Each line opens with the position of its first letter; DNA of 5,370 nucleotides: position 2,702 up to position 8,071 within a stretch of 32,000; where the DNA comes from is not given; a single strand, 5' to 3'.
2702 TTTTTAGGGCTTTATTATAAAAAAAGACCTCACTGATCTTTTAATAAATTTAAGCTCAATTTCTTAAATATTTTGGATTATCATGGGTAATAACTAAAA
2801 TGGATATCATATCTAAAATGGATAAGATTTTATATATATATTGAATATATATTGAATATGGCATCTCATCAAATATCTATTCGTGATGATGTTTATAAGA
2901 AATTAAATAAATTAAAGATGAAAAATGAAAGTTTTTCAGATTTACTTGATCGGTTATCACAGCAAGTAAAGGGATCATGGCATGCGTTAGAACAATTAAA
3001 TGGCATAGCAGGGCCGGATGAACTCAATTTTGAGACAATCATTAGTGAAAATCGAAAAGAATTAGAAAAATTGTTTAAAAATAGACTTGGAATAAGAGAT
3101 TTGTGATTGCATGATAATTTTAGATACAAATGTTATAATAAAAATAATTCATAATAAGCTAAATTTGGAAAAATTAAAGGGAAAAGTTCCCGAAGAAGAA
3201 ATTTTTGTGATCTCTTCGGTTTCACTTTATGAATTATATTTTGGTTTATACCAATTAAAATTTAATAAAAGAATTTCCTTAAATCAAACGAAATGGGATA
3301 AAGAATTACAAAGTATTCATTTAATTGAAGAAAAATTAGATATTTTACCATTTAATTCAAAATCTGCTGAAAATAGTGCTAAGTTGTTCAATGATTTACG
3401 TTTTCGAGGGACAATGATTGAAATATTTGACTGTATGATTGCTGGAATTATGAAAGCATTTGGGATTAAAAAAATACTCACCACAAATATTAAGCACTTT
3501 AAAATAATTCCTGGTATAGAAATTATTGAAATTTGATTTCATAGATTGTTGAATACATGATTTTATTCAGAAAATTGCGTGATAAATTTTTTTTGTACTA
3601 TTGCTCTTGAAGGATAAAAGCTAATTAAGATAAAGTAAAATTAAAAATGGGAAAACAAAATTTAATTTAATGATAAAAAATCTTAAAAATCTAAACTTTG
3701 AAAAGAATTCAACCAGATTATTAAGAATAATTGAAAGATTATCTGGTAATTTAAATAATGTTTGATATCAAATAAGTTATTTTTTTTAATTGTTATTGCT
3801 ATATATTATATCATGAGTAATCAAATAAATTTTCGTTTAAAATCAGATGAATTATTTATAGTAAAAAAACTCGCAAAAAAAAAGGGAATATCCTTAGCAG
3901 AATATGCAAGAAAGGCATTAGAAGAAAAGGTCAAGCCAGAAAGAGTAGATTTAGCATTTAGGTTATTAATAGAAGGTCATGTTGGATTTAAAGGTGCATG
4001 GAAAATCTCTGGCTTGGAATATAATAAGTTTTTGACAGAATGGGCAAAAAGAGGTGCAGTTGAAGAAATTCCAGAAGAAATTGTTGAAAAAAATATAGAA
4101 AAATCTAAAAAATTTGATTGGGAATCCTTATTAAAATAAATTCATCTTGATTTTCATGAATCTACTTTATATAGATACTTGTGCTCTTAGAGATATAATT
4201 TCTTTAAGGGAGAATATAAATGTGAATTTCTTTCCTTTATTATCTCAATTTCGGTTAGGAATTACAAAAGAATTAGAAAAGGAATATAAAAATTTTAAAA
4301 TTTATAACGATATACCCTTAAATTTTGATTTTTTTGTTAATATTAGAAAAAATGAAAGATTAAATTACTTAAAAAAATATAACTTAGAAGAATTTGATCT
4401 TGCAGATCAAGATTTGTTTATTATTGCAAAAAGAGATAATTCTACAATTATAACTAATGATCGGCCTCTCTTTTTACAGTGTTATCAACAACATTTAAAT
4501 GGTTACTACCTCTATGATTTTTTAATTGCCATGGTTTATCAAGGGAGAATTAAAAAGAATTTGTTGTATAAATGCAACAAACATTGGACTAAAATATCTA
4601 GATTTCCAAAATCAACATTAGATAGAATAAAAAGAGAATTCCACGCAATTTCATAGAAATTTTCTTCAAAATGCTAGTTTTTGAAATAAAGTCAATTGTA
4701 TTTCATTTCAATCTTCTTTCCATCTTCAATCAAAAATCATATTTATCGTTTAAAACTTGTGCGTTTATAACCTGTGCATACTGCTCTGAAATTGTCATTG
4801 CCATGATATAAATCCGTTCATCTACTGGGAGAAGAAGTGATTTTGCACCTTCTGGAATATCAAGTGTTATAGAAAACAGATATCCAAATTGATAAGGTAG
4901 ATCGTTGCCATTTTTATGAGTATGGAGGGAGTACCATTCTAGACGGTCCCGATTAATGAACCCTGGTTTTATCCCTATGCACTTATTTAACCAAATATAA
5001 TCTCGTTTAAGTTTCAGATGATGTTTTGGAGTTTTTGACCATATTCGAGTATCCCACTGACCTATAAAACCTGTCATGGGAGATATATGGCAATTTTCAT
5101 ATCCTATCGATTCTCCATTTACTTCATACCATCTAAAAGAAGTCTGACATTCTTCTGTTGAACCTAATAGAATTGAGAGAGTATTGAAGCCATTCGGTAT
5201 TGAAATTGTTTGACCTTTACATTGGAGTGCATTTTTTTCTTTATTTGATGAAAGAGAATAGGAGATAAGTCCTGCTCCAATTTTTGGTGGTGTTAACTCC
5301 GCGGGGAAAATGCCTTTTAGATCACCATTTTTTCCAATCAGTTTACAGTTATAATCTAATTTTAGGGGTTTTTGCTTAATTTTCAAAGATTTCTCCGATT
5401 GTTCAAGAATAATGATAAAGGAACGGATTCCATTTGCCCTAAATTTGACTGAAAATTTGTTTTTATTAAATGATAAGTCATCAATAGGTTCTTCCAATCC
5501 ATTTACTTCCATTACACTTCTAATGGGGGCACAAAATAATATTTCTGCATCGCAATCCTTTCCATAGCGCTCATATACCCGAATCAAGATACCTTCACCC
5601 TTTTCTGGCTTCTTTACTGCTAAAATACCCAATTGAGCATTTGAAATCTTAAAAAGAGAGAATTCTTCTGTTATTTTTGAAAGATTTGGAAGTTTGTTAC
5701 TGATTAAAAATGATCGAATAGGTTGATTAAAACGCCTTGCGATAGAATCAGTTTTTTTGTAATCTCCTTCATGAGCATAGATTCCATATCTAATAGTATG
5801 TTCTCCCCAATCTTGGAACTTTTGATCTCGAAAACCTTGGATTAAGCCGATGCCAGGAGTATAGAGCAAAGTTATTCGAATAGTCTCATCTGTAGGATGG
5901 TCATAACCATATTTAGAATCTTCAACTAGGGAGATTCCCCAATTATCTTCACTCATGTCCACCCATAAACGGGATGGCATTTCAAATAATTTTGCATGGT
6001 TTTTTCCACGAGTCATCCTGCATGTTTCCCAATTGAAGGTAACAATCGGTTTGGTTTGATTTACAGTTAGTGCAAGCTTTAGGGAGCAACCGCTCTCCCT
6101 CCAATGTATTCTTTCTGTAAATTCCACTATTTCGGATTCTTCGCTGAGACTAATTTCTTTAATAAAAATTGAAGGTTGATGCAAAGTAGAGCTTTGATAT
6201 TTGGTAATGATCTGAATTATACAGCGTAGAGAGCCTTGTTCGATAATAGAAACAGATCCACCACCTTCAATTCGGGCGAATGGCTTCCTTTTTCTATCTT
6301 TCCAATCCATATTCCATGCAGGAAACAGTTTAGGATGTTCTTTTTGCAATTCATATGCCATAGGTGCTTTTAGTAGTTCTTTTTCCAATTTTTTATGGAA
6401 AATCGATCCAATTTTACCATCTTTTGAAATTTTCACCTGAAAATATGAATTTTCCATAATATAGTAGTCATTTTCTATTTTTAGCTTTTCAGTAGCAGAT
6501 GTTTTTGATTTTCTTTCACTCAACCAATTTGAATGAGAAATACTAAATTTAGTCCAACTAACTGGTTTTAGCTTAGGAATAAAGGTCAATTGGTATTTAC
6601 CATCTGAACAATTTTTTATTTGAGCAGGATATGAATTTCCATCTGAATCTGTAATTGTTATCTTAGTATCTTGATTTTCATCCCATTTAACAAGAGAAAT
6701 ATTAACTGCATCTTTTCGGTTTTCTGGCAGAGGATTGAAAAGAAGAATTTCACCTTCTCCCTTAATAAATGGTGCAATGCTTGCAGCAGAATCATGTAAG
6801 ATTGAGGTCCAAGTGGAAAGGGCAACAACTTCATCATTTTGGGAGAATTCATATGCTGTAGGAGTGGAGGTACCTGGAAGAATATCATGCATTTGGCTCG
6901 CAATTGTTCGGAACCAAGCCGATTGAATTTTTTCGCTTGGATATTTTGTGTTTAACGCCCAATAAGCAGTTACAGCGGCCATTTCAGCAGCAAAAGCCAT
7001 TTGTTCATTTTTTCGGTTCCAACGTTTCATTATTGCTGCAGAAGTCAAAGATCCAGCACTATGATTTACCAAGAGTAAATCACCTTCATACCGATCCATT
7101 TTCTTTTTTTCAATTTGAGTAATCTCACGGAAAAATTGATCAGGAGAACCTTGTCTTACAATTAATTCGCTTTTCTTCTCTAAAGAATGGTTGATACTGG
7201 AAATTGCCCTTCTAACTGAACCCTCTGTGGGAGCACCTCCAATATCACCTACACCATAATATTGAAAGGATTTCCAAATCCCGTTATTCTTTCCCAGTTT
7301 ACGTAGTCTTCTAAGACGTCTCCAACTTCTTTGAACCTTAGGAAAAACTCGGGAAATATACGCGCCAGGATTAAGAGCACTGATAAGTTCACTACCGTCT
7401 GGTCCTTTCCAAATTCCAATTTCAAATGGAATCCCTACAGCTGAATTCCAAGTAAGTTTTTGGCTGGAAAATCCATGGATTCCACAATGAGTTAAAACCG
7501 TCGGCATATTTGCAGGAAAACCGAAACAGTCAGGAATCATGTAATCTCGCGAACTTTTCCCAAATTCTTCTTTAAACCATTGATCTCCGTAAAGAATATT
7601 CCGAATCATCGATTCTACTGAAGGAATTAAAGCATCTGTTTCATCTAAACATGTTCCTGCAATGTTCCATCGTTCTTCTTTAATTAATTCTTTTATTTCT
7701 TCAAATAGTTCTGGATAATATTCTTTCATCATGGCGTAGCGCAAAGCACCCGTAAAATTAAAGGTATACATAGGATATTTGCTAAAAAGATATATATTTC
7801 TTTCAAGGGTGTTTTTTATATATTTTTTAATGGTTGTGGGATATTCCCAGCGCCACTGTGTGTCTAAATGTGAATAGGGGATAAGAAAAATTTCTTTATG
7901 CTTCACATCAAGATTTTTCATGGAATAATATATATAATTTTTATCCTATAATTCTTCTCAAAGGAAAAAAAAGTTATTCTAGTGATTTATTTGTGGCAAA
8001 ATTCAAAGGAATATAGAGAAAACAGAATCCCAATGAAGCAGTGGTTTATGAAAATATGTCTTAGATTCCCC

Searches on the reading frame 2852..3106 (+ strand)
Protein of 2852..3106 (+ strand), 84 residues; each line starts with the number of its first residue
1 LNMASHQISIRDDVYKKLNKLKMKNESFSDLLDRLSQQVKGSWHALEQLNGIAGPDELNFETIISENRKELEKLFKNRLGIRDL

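Call 54: search_protein_families(library=pfam, proteins=[window:2852-3106:+], max_evalue=0.001)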
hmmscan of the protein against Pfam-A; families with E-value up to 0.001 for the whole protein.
window:2852-3106:+ (84 aa): 1 family
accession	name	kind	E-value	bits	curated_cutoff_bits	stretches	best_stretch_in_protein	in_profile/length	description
PF02697.20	VAPB_antitox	-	6.9e-15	56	27.9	1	6-70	1-67/69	Putative antitoxin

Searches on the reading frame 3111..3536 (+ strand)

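Call 54: search_protein_families(library=pfam, proteins=[window:3111-3536:+], max_evalue=0.001)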
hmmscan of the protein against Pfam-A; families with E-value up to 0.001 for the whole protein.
window:3111-3536:+ (141 aa): 1 family
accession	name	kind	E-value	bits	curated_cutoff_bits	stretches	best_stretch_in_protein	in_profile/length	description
PF01850.27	PIN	-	3.6e-14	53.8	23.6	1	2-128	1-113/120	PIN domain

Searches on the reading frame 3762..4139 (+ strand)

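Call 54: search_protein_families(library=pfam, proteins=[window:3762-4139:+], max_evalue=0.001)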
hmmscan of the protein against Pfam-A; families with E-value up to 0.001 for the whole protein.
window:3762-4139:+ (125 aa): 2 families
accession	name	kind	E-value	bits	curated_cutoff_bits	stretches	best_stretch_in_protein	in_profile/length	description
PF21983.2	NikA-like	-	1.2e-06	29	27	1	20-63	5-48/72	Mobilization protein NikA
PF19807.5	DUF6290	-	1.4e-06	28.8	27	1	20-57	3-39/72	Family of unknown function (DUF6290)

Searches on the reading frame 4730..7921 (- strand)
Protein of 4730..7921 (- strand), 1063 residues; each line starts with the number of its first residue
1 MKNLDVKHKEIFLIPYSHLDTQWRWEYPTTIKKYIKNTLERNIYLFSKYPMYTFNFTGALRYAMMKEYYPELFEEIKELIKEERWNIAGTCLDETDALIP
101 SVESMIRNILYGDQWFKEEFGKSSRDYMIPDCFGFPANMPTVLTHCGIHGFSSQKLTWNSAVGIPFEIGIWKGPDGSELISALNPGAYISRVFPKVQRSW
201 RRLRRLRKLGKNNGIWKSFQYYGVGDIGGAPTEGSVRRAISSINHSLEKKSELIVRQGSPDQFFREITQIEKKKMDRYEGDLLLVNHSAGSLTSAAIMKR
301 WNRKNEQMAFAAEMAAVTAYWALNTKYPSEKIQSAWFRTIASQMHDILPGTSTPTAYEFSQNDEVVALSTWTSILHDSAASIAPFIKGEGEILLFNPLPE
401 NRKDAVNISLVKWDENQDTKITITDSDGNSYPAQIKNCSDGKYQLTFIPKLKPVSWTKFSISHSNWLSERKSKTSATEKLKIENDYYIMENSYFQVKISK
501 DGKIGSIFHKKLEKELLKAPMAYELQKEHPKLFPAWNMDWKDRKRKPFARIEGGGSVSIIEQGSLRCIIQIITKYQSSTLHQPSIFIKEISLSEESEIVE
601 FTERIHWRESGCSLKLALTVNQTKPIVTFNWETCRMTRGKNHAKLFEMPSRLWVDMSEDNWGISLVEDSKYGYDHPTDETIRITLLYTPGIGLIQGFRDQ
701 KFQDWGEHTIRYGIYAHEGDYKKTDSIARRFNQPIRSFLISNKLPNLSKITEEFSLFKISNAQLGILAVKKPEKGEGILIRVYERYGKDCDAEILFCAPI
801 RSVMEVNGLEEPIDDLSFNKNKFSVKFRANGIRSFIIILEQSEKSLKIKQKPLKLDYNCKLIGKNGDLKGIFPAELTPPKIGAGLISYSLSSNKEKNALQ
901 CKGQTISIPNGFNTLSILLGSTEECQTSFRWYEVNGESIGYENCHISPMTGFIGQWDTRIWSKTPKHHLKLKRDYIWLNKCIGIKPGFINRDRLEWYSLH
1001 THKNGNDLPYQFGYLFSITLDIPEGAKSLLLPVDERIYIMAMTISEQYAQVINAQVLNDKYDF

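Call 54: search_protein_families(library=pfam, proteins=[window:4730-7921:-], max_evalue=0.001)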
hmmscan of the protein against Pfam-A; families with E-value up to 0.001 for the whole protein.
window:4730-7921:- (1063 aa): 4 families
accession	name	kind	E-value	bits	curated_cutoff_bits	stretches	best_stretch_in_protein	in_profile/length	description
PF01074.27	Glyco_hydro_38N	-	1.8e-47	162.4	25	1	11-274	2-262/270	Glycosyl hydrolases family 38 N-terminal domain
PF07748.19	Glyco_hydro_38C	-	1e-26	94.9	25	1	489-687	1-198/206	Glycosyl hydrolases family 38 C-terminal domain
PF09261.16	Alpha-mann_mid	-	2.1e-13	50.6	31.1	1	290-378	5-92/96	Alpha mannosidase middle domain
PF17677.7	Glyco_hydro38C2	-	5.7e-10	39.6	22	1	766-835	4-72/72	Glycosyl hydrolases family 38 C-terminal beta sandwich domain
